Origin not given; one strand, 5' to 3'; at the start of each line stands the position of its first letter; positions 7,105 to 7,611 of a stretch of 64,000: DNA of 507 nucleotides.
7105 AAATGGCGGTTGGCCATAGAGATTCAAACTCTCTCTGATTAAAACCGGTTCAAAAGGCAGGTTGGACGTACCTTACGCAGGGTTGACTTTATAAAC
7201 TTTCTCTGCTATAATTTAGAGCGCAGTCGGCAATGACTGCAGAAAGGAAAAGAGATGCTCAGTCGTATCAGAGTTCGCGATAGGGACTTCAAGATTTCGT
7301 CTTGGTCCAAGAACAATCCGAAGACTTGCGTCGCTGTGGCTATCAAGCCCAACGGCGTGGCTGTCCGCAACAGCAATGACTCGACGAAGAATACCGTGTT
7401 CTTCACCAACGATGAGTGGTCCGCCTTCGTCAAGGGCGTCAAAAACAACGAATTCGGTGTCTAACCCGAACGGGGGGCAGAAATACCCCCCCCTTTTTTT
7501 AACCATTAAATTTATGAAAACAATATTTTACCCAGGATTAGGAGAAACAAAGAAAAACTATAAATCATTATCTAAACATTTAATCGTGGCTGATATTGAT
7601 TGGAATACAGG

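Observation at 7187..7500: Stand-alone DUF397 gene with Actinobacteria-like composition in a CPR-like genome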

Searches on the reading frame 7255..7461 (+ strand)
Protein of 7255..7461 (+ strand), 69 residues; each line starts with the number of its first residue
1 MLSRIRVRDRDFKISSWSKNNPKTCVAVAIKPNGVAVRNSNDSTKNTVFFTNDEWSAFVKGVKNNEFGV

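Call 7: search_protein_families(library=pfam, proteins=[window:7255-7461:+], max_evalue=1)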
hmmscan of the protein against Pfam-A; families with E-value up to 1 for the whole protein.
window:7255-7461:+ (69 aa): 2 families
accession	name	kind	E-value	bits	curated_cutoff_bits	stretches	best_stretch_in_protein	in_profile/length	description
PF04149.17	DUF397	-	3.9e-12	46.6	24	1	15-63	6-55/55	Domain of unknown function (DUF397)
PF24543.1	Usp-48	-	0.22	11.9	27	1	31-66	74-109/115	Usp-48 domain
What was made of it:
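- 7255..7464 (+): DUF397 gene: 69 aa, GC 0.52, GC3 0.74. The product is a small protein with three beta-strands and a C-terminal helix. Pfam PF04149, 46.6 bits (call 7).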

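Call 8: find_homologous_proteins(query=window:7255-7461:+, max_evalue=0.001)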
Query window:7255-7461:+ (69 aa): 95 proteins with E <= 0.001 among 95 candidates.
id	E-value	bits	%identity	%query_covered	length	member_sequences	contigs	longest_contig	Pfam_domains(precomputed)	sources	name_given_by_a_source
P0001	2.0e-38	147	100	100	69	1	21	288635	PF04149.18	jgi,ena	-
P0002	2.5e-34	134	90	100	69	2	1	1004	PF04149.18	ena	-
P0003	8.4e-34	132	91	99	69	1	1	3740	PF04149.18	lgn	-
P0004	9.1e-34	132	87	100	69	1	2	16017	PF04149.18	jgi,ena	-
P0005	1.3e-33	131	90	99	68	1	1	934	PF04149.18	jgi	jgi:hypothetical protein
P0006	1.4e-33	131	88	100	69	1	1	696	PF04149.18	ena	-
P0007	1.8e-33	131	88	100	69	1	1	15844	PF04149.18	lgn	-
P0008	3.4e-33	130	86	100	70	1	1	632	PF04149.18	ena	-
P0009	5.0e-33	130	88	100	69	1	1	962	PF04149.18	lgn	-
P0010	1.8e-31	125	85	99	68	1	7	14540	PF04149.18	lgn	-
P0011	4.2e-31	124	83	100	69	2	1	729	PF04149.18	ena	-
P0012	4.6e-31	123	87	97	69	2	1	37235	PF04149.18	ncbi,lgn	-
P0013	7.4e-31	123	83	100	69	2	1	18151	PF04149.18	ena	-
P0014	8.7e-31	123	83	100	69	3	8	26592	PF04149.18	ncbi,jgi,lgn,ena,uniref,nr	ncbi:MAG: hypothetical protein A2746_02420 [Candidatus Yanofskybacteria bacterium RIFCSPHIGHO2_01_FU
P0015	3.7e-30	121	84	97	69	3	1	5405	PF04149.18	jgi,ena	-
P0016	4.4e-30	120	87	97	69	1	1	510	PF04149.18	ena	-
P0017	8.5e-30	119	84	97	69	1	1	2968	PF04149.18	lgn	-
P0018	1.4e-29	119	83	100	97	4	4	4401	PF04149.18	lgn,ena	-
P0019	1.1e-27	113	84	91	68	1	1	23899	PF04149.18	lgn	-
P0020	2.9e-27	111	73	97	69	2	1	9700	PF04149.18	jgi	jgi:hypothetical protein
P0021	3.3e-27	111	78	100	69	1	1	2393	PF04149.18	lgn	-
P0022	8.1e-27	110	71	100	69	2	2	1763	PF04149.18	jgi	jgi:hypothetical protein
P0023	2.1e-26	109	75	100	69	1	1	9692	PF04149.18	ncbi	ncbi:MAG: DUF397 domain-containing protein [Minisyncoccota bacterium]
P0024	3.8e-26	108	74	100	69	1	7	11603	PF04149.18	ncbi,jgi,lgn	jgi:hypothetical protein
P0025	1.1e-25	106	74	100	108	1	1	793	PF04149.18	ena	-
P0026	1.3e-25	106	71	99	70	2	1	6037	PF04149.18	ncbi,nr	ncbi:MAG: DUF397 domain-containing protein [bacterium]|nr:DUF397 domain-containing protein [bacteriu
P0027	1.5e-25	106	73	97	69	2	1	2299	PF04149.18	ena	-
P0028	2.2e-25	105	73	93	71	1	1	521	PF04149.18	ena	-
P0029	7.5e-25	104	70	100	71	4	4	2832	PF04149.18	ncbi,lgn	-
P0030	1.0e-24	103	70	97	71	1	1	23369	PF04149.18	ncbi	-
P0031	1.0e-24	103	68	99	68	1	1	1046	PF04149.18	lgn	-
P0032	1.2e-24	103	74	94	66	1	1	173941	PF04149.18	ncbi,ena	-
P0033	2.1e-24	102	72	97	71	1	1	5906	PF04149.18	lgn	-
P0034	4.1e-24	101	69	97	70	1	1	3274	PF04149.18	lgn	-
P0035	1.1e-23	100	65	100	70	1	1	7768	PF04149.18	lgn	-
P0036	1.8e-23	99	67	100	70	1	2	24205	PF04149.18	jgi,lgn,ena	-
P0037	1.9e-23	99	75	97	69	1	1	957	PF04149.18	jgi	jgi:hypothetical protein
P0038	2.6e-23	99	75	88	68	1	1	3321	PF04149.18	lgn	-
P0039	4.2e-23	98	68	94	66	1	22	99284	PF04149.18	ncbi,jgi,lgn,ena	-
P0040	4.3e-23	98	67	97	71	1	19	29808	PF04149.18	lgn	-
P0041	5.9e-23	98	67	97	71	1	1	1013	PF04149.18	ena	-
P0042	1.6e-22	96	73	87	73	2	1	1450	PF04149.18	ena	-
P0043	1.8e-22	96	67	97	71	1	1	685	PF04149.18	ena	-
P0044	2.0e-22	96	66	97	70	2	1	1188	PF04149.18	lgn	-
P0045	2.1e-22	96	65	99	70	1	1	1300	PF04149.18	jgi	jgi:hypothetical protein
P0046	2.1e-22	96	69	97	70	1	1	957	PF04149.18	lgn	-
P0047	3.3e-22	95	71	90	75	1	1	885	PF04149.18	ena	-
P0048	3.3e-22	95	67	97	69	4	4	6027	PF04149.18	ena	-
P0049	3.4e-22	95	70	91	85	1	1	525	PF04149.18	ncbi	-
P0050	5.3e-22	95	64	100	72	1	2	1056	PF04149.18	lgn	-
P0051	5.3e-22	95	64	97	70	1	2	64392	PF04149.18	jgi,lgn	jgi:hypothetical protein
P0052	6.6e-22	95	66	93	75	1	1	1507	PF04149.18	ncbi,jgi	-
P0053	7.1e-22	94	66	97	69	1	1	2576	PF04149.18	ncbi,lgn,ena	ncbi:MAG: DUF397 domain-containing protein [Candidatus Taylorbacteria bacterium]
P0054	7.4e-22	94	63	97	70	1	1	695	PF04149.18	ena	-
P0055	2.1e-21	93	63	97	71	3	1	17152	PF04149.18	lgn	-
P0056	2.2e-21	93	69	97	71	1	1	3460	PF04149.18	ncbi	-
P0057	2.7e-21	93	67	96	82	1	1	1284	PF04149.18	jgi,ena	-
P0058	7.1e-21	91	64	97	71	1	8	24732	PF04149.18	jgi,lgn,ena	-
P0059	7.2e-21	91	65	100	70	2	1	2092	PF04149.18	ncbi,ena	-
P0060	7.8e-21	91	65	96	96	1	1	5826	PF04149.18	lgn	-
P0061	9.8e-21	91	68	91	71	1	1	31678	PF04149.18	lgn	-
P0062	1.2e-20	91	78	80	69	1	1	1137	PF04149.18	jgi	jgi:hypothetical protein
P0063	1.4e-20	90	64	97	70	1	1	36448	PF04149.18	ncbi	-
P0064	1.6e-20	90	65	96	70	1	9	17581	PF04149.18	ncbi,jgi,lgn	jgi:hypothetical protein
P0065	2.7e-20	89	64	96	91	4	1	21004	PF04149.18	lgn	-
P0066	7.7e-20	88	64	93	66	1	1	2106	PF04149.18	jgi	-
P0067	1.0e-19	88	68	94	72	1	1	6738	PF04149.18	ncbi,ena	-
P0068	1.5e-19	87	65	91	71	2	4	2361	PF04149.18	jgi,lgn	jgi:hypothetical protein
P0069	1.7e-19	87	59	100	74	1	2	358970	PF04149.18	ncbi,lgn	ncbi:MAG: DUF397 domain-containing protein [Verrucomicrobiota bacterium]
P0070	3.8e-19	86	57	99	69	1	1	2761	PF04149.18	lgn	-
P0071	3.8e-19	86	69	91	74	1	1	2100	PF04149.18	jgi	jgi:hypothetical protein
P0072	6.4e-19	85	67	97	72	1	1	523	PF04149.18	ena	-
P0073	6.8e-19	85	65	100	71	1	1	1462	PF04149.18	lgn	-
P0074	1.2e-18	84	67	91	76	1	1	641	PF04149.18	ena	-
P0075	3.5e-18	83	67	91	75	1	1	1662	PF04149.18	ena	-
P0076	6.4e-18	82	59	96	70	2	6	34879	PF04149.18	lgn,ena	-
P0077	8.2e-18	82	63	91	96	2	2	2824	PF04149.18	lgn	-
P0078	1.2e-17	81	62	91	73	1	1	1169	PF04149.18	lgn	-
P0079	1.3e-17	81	66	91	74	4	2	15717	PF04149.18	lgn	-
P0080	2.3e-17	80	65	93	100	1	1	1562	PF04149.18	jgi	jgi:hypothetical protein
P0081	2.3e-17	80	67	88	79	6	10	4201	PF04149.18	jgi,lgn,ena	-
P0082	7.7e-17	79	67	91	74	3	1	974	PF04149.18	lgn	-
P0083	1.1e-16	78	66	91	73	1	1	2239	PF04149.18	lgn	-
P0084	1.1e-16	78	59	91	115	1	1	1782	PF04149.18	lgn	-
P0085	1.2e-16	78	68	88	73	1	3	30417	PF04149.18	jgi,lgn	jgi:hypothetical protein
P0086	1.2e-16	78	66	91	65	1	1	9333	PF04149.18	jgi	-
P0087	1.6e-15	74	59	100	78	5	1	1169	PF04149.18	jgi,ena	-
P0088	2.4e-15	74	62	91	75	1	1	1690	PF04149.18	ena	-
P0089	2.0e-14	71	86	61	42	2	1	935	PF04149.18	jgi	-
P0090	3.3e-14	70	60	94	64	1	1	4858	PF04149.18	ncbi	-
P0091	3.4e-14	70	58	94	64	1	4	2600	PF04149.18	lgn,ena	-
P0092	6.0e-14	69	61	93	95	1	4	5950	PF04149.18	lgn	-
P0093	2.9e-13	67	57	96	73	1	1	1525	PF04149.18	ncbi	ncbi:MAG: DUF397 domain-containing protein [Patescibacteria group bacterium]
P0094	2.6e-11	61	61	86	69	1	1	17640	PF04149.18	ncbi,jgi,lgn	ncbi:MAG: hypothetical protein RLZZ230_359 [Candidatus Parcubacteria bacterium]|jgi:hypothetical pro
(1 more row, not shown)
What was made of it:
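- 7255..7464 (+): 95 homologous clusters (call 8).
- On DUF397 (PF04149; BldB-like): All but one of the 95 homologues also carry PF04149 (call 8).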

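Call 9: find_encoding_contigs(protein=P0001, flank=6000, max_places=6)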
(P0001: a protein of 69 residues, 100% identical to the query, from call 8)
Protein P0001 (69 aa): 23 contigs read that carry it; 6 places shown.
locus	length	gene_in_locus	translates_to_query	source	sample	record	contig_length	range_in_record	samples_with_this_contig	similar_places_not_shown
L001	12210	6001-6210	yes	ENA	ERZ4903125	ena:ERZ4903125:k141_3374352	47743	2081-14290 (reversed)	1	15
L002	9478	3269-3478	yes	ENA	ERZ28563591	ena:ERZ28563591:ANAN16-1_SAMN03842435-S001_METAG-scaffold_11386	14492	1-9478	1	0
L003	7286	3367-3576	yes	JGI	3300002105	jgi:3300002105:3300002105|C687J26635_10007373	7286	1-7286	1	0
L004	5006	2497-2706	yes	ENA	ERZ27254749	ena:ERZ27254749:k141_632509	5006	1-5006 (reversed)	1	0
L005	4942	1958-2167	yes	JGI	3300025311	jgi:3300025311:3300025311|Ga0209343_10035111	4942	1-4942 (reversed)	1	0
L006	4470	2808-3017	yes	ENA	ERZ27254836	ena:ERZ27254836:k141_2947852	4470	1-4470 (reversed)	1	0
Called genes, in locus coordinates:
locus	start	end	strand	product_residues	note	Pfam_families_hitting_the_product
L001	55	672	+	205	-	PF04203:Sortase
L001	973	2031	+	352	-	-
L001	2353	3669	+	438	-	PF21760:SecD_1st, PF22599:SecDF_P1_head, PF02355:SecD_SecF_C, PF03176:MMPL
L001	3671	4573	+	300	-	PF07549:Sec_GG, PF02355:SecD_SecF_C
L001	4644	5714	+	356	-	PF04545:Sigma70_r4, PF05066:HARE-HTH (faint)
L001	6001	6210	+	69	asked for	PF04149:DUF397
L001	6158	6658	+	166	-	-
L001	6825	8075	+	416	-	PF26449:DUF8128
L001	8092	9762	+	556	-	PF01935:DUF87, PF10412:TrwB_AAD_bind, PF12696:TraG-D_C (weak)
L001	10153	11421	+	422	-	PF01966:HD (weak), PF19276:HD_assoc_2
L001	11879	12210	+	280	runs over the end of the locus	PF02582:DUF155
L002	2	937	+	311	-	?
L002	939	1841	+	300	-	PF07549:Sec_GG, PF02355:SecD_SecF_C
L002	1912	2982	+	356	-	PF04545:Sigma70_r4, PF05066:HARE-HTH (faint)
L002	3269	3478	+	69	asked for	PF04149:DUF397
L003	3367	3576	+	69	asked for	PF04149:DUF397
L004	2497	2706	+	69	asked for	PF04149:DUF397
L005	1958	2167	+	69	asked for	PF04149:DUF397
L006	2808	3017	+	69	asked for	PF04149:DUF397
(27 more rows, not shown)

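Call 12: find_encoding_contigs(protein=P0014, flank=5000, max_places=3)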
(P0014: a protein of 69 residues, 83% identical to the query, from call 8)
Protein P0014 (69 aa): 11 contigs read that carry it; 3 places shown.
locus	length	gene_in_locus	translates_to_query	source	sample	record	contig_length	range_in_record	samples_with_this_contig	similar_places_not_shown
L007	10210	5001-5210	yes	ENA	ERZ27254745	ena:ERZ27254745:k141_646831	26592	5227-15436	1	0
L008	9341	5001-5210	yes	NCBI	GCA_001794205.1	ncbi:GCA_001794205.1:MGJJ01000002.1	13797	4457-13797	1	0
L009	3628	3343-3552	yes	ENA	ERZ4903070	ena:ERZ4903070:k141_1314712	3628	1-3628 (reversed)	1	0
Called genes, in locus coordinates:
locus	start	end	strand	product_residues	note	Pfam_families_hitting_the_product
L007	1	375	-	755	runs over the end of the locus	PF00133:tRNA-synt_1, PF01406:tRNA-synt_1e (faint), PF09334:tRNA-synt_1g, PF08264:Anticodon_1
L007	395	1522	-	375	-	PF00814:TsaD, PF22521:HypF_C_2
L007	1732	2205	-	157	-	-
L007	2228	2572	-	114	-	PF00453:Ribosomal_L20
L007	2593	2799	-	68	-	PF01632:Ribosomal_L35p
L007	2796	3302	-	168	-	PF05198:IF3_N, PF00707:IF3_C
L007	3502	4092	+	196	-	PF00849:PseudoU_synth_2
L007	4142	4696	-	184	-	PF01145:Band_7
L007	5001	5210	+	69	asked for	PF04149:DUF397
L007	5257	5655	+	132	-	-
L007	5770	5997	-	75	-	PF01541:GIY-YIG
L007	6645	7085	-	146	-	PF01668:SmpB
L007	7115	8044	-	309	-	PF00089:Trypsin, PF10459:Peptidase_S46 (faint), PF13365:Trypsin_2, PF13180:PDZ_2, PF00595:PDZ (weak), PF17820:PDZ_6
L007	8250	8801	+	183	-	PF02245:Pur_DNA_glyco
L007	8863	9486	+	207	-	PF00574:CLP_protease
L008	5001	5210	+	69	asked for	PF04149:DUF397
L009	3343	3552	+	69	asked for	PF04149:DUF397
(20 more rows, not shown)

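Call 13: find_encoding_contigs(protein=P0032, flank=5000, max_places=2)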
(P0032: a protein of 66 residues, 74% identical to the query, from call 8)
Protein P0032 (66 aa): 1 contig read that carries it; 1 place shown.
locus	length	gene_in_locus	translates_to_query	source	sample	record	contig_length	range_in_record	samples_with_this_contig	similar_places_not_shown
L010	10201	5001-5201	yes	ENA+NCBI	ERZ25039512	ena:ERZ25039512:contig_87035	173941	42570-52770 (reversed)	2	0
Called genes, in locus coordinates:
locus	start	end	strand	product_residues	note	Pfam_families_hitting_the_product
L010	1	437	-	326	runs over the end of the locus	-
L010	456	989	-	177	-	-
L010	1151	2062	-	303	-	-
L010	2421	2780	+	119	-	-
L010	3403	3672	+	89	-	-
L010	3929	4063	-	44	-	-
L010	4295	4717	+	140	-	PF01936:NYN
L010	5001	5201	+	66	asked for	PF04149:DUF397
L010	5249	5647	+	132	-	-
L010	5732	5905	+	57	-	-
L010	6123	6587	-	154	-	PF01936:NYN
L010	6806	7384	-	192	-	PF19927:DUF6390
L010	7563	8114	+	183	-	PF01569:PAP2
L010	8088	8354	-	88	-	-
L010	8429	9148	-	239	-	PF01207:Dus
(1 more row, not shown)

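Call 14: find_encoding_contigs(protein=P0039, flank=5000, max_places=3)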
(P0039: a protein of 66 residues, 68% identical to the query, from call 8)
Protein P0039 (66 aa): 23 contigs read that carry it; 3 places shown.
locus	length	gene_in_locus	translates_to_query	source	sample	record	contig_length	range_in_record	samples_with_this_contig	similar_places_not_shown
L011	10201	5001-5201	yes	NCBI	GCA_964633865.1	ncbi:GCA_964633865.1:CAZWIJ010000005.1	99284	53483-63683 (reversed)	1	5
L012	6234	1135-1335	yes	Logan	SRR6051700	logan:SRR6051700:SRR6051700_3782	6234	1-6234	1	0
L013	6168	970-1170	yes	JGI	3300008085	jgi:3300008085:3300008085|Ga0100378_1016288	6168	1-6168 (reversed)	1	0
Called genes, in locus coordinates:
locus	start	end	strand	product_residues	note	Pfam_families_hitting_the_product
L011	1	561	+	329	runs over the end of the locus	PF05496:RuvB_N, PF01078:Mg_chelatase (faint), PF07728:AAA_5, PF00004:AAA, PF17864:AAA_lid_4, PF05491:WHD_RuvB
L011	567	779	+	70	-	-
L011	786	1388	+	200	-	-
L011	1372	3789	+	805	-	PF00932:LTD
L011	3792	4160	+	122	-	PF01592:NifU_N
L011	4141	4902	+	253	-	PF02463:SMC_N (weak), PF00005:ABC_tran, PF13304:AAA_21 (faint)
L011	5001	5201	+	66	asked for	PF04149:DUF397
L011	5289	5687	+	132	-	-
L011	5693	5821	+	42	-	-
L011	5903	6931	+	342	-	PF00675:Peptidase_M16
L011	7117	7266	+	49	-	-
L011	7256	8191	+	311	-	-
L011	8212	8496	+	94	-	PF01883:FeS_assembly_P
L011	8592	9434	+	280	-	PF02498:Bro-N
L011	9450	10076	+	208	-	PF06055:ExoD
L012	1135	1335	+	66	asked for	PF04149:DUF397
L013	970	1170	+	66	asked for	PF04149:DUF397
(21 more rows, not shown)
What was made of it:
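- The same downstream partner occurs in four unrelated contexts (calls 9, 12-14).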

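Call 15: find_encoding_contigs(protein=P0069, flank=5000, max_places=2)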
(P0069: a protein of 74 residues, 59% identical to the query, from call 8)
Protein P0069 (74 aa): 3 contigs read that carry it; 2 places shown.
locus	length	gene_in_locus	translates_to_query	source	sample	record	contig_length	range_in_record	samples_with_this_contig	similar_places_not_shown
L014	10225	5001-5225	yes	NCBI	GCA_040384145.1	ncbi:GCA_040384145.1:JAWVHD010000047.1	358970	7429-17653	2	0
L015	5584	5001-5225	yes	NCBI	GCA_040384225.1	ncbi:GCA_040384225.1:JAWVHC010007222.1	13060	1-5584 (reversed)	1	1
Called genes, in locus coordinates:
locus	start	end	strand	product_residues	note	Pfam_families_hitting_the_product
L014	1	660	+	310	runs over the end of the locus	PF04072:LCM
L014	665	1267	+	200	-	-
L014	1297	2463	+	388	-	PF13439:Glyco_transf_4 (faint), PF00534:Glycos_transf_1, PF13692:Glyco_trans_1_4 (weak)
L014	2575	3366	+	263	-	PF02668:TauD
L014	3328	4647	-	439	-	PF02698:DUF218 (weak)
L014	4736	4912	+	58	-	-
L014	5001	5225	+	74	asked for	PF04149:DUF397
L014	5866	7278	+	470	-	PF00657:Lipase_GDSL, PF13472:Lipase_GDSL_2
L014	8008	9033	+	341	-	PF04972:BON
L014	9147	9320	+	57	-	-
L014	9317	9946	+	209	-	PF06055:ExoD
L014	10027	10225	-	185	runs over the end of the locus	-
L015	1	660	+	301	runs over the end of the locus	PF04072:LCM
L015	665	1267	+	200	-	-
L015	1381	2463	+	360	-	PF00534:Glycos_transf_1, PF13692:Glyco_trans_1_4 (weak)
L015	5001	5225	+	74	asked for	PF04149:DUF397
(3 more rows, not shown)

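Call 24: find_related_loci(query=A2, collection=genome_contigs, flank=4000)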
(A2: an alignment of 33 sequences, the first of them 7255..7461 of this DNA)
Query A2 (69 aa) in genome_contigs; peptide patterns used: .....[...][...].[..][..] (x = any residue, [..] = any of these).
599 stretches matched a pattern (row limit reached: there are more); 483 encode a relative of the query (tblastn E <= 1e-3); the best 80 are kept; 79 distinct loci.
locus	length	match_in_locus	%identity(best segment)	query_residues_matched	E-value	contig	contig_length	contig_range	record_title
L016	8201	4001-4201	70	1-67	1e-28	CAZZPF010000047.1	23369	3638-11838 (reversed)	MAG TPA_asm: uncultured Candidatus Saccharibacteria bacterium isolate binchicken_co203_538 genome assembly, contig: k141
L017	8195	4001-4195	74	5-69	7e-28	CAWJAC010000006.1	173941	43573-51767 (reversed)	MAG: Candidatus Zambryskibacteria bacterium isolate MFD03726.bin.2.15 genome assembly, contig: contig_87035, whole genom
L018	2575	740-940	66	1-67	8e-27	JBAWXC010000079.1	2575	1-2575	MAG: Candidatus Taylorbacteria bacterium isolate ELA053 MAG053_79, whole genome shotgun sequence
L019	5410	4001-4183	69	7-67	1e-24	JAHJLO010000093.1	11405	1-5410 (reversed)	MAG: Patescibacteria group bacterium isolate Old_saline.mb.14 Old_saline.mb.14_k141_954299, whole genome shotgun sequenc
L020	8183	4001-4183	66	7-67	1e-23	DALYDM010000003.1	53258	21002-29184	MAG TPA_asm: Candidatus Paceibacterota bacterium isolate CTOTU14227 NODE_115_length_53258_cov_5.200477, whole genome sho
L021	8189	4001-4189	59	7-69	1e-23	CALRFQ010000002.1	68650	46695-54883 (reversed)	MAG: Candidatus Nomurabacteria bacterium isolate RH-9nov16-150 genome assembly, contig: RH-9nov16-C-C516, whole genome s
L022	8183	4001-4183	66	7-67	2e-23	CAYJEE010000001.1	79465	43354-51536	MAG TPA_asm: uncultured Candidatus Saccharibacteria bacterium isolate ERP123247_co1_78 genome assembly, contig: NODE_132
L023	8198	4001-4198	59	4-69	3e-22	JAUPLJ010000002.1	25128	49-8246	MAG: Patescibacteria group bacterium isolate erpe_2018_pw_18hr_WHONDRS-PP48-000091_A_bin.17 scaffold_66, whole genome sh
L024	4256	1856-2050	56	2-67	2e-20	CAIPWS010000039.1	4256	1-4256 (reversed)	uncultured bacterium isolate Umea2p3_bin-1408 genome assembly, contig: bin-1408:039/148, whole genome shotgun sequence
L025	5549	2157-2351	58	2-67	6e-20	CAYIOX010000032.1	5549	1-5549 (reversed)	MAG TPA_asm: uncultured Candidatus Saccharibacteria bacterium isolate ERP119705_co3_374 genome assembly, contig: NODE_19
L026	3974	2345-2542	58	1-67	1e-19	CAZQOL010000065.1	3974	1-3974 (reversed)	MAG TPA_asm: uncultured Candidatus Saccharibacteria bacterium isolate SRP278252_co2_252 genome assembly, contig: NODE_50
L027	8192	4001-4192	50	7-69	1e-18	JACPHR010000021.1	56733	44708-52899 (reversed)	MAG: Candidatus Taylorbacteria bacterium isolate NC_groundwater_419_Ag_B-0.1um_49_17 GD18-4_B1_scaffold_1030538, whole g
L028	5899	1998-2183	56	5-67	2e-18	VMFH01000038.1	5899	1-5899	MAG: Parcubacteria group bacterium Gr01-1014_72 G01um101472_scaffold_5527, whole genome shotgun sequence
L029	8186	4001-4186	55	7-67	5e-17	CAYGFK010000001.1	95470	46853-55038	MAG TPA_asm: uncultured Candidatus Saccharibacteria bacterium isolate ERP113451_co3_24 genome assembly, contig: NODE_75_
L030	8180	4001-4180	57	7-67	7e-17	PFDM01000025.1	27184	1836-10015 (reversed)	MAG: Parcubacteria group bacterium CG10_big_fil_rev_8_21_14_0_10_38_31 CG10_8_21_14_0.10_scaffold_12080_c, whole genome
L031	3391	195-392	53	6-67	2e-16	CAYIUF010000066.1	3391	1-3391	MAG TPA_asm: uncultured Gammaproteobacteria bacterium isolate ERP119705_co5_572 genome assembly, contig: NODE_42763_leng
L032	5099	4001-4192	50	4-67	5e-16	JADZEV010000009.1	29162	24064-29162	MAG: Candidatus Nomurabacteria bacterium isolate SJ839 c_000000266248, whole genome shotgun sequence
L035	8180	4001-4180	49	7-67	3e-15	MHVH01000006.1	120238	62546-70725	MAG: Candidatus Zambryskibacteria bacterium RIFCSPHIGHO2_01_FULL_46_25 rifcsphigho2_01_scaffold_741, whole genome shotgu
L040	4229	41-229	44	7-67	4e-13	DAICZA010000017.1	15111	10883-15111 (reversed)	MAG TPA_asm: bacterium isolate clean1989 NODE_17_length_15111_cov_4.001330, whole genome shotgun sequence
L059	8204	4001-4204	43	4-69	4e-10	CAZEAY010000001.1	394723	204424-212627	MAG TPA_asm: uncultured Candidatus Saccharibacteria bacterium isolate SRP292972_co1_3 genome assembly, contig: NODE_31_l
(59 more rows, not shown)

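Call 36: search_solved_structures(query=A2, max_evalue=10, show_alignments=2)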
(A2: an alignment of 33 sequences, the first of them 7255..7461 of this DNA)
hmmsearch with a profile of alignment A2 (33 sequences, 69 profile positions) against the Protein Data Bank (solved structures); distinct sequences matched with E-value up to 10: 0.
